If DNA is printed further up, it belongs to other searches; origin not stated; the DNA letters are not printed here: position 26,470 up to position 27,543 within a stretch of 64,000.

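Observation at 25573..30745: Two paralogous genes for secreted ankyrin-repeat + MBL-fold fusion proteins flanking a foreign-looking SBBP beta-propeller gene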

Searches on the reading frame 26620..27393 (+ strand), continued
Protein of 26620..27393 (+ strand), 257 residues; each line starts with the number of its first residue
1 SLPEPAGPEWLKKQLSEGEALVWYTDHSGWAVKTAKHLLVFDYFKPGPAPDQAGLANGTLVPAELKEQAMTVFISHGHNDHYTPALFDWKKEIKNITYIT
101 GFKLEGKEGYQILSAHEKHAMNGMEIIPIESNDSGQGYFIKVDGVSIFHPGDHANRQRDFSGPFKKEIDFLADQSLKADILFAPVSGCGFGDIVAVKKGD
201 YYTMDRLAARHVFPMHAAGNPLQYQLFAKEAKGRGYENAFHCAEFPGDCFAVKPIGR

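Call 54: find_encoding_contigs(protein=P0157, flank=6000, max_places=2)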
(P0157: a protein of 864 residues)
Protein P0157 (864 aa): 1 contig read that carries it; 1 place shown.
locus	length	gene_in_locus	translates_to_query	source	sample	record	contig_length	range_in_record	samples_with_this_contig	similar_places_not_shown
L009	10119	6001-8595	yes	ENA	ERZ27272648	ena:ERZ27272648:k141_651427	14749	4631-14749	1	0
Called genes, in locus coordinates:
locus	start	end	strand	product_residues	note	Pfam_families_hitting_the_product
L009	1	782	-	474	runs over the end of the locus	-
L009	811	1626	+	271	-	-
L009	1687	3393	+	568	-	PF07719:TPR_2 (faint), PF13176:TPR_7 (faint), PF13424:TPR_12 (faint), PF13428:TPR_14 (faint), PF00144:Beta-lactamase, PF14559:TPR_19 (faint), PF23914:TPR_CcmH_CycH (weak), PF13432:TPR_16 (weak), +1 more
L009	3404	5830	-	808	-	PF12704:MacB_PCD, PF02687:FtsX, PF12704:MacB_PCD, PF02687:FtsX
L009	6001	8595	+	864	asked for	PF12796:Ank_2, PF00023:Ank, PF13637:Ank_4, PF00023:Ank, PF13857:Ank_5, PF12796:Ank_2, PF13637:Ank_4, PF12796:Ank_2, +9 more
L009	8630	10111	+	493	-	-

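Call 57: find_encoding_contigs(protein=P0072, flank=7000, max_places=3)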
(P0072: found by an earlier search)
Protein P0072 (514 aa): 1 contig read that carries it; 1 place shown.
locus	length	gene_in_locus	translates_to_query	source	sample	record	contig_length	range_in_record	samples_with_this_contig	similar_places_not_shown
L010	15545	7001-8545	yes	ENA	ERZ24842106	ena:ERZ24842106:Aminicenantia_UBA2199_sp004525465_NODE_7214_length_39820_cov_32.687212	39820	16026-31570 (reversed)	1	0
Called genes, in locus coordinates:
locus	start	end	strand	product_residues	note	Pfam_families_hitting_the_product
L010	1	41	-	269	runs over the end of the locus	PF01875:Memo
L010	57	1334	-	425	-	PF01979:Amidohydro_1, PF07969:Amidohydro_3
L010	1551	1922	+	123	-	PF00392:GntR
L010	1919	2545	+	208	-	PF04542:Sigma70_r2, PF08281:Sigma70_r4_2, PF04545:Sigma70_r4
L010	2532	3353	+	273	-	PF02463:SMC_N (faint), PF00005:ABC_tran, PF13191:AAA_16 (weak), PF13304:AAA_21 (weak)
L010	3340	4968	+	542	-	PF12679:ABC2_membrane_2 (weak)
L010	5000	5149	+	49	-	-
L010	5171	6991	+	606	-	PF12796:Ank_2, PF13637:Ank_4, PF00023:Ank, PF13857:Ank_5, PF13637:Ank_4, PF12796:Ank_2, PF13637:Ank_4, PF12796:Ank_2, +13 more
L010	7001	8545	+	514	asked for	PF06739:SBBP (faint)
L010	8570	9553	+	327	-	PF07676:PD40 (faint), PF26549:Tricorn_N (faint), PF26550:Tricorn_2nd (faint)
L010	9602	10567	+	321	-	PF07676:PD40 (faint), PF26549:Tricorn_N (faint)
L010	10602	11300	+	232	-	PF01209:Ubie_methyltran, PF13489:Methyltransf_23, PF08241:Methyltransf_11, PF13649:Methyltransf_25, PF13847:Methyltransf_31, PF08242:Methyltransf_12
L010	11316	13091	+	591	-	PF12796:Ank_2, PF13637:Ank_4, PF00023:Ank, PF13637:Ank_4, PF13637:Ank_4, PF12796:Ank_2, PF13637:Ank_4, PF00023:Ank, +11 more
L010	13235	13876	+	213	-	PF01135:PCMT (faint), PF13489:Methyltransf_23 (weak), PF01209:Ubie_methyltran, PF13649:Methyltransf_25, PF13847:Methyltransf_31, PF08241:Methyltransf_11, PF08242:Methyltransf_12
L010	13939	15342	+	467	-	PF13520:AA_permease_2, PF00324:AA_permease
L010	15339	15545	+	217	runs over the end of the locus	PF13489:Methyltransf_23, PF01209:Ubie_methyltran, PF13847:Methyltransf_31, PF08241:Methyltransf_11, PF08242:Methyltransf_12, PF13649:Methyltransf_25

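Call 58: find_encoding_contigs(protein=P0070, flank=7000, max_places=3)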
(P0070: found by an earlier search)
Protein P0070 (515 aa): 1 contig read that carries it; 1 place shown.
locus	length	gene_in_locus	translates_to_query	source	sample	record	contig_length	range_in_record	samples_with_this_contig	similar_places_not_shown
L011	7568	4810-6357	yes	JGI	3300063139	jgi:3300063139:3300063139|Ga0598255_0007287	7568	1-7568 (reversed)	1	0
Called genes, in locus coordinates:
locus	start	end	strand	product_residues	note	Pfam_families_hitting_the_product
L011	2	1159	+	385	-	?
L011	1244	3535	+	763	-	PF26550:Tricorn_2nd (faint), PF07676:PD40 (faint), PF02129:Peptidase_S15 (faint), PF00326:Peptidase_S9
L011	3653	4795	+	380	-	PF00756:Esterase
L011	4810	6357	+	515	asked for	PF06739:SBBP (faint)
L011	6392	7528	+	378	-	PF00144:Beta-lactamase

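Call 61: search_solved_structures(query=A2, max_evalue=1, show_alignments=4)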
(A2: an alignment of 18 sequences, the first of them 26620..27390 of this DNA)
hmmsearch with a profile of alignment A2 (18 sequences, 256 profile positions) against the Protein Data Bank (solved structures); distinct sequences matched with E-value up to 1: 5.
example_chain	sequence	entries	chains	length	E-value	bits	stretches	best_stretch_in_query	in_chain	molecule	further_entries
3x2z_A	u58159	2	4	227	1.1e-05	28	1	119-235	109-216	UPF0173 metal-dependent hydrolase TM_1162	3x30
3x2y_A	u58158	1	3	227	1.3e-05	27.8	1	119-235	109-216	UPF0173 metal-dependent hydrolase TM_1162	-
3x2x_A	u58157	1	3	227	2.1e-05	27.1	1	132-235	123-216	UPF0173 metal-dependent hydrolase TM_1162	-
3kl7_A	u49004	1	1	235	0.00013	24.5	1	68-235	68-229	Putative metal-dependent hydrolase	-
8a90_A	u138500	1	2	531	0.81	12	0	16-80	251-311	Non-heme diiron monooxygenase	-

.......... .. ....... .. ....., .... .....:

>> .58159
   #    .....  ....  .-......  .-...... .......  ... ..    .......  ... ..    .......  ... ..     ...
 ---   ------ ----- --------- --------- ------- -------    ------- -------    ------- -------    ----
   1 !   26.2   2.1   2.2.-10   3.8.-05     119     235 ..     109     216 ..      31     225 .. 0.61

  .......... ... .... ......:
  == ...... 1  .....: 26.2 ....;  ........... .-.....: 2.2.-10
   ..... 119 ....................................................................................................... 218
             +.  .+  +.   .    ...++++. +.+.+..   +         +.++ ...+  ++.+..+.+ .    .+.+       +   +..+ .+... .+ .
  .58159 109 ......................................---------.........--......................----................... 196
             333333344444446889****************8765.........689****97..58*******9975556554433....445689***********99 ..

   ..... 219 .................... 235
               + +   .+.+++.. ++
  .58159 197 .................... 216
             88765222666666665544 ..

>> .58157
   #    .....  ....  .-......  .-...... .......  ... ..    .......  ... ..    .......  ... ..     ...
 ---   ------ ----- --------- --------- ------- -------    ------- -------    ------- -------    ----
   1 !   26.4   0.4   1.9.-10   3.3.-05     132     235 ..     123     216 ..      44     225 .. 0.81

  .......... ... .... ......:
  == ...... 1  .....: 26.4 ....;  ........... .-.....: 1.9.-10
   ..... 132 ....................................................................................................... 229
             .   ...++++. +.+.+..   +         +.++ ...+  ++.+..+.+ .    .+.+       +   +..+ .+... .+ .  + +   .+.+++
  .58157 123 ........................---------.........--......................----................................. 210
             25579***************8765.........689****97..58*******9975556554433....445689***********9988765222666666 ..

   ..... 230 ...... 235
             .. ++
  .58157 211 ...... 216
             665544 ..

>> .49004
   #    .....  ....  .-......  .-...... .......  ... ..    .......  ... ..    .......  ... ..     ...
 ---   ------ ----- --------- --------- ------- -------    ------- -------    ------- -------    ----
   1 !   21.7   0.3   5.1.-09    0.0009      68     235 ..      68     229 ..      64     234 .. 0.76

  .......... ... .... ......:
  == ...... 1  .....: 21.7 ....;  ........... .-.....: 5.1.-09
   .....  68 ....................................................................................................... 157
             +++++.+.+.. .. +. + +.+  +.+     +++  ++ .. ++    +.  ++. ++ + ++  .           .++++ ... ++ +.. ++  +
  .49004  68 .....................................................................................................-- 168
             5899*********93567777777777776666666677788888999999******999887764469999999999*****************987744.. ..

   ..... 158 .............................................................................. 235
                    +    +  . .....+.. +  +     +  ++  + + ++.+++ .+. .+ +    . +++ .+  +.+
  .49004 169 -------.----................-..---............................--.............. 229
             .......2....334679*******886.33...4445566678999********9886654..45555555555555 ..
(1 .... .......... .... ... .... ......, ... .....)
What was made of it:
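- The profile search of PDB sequences hits TM_1162 at E 1e-5 (call 61).
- Tried and rejected: I repeated it with the MBL-only alignment A2 (call 61).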
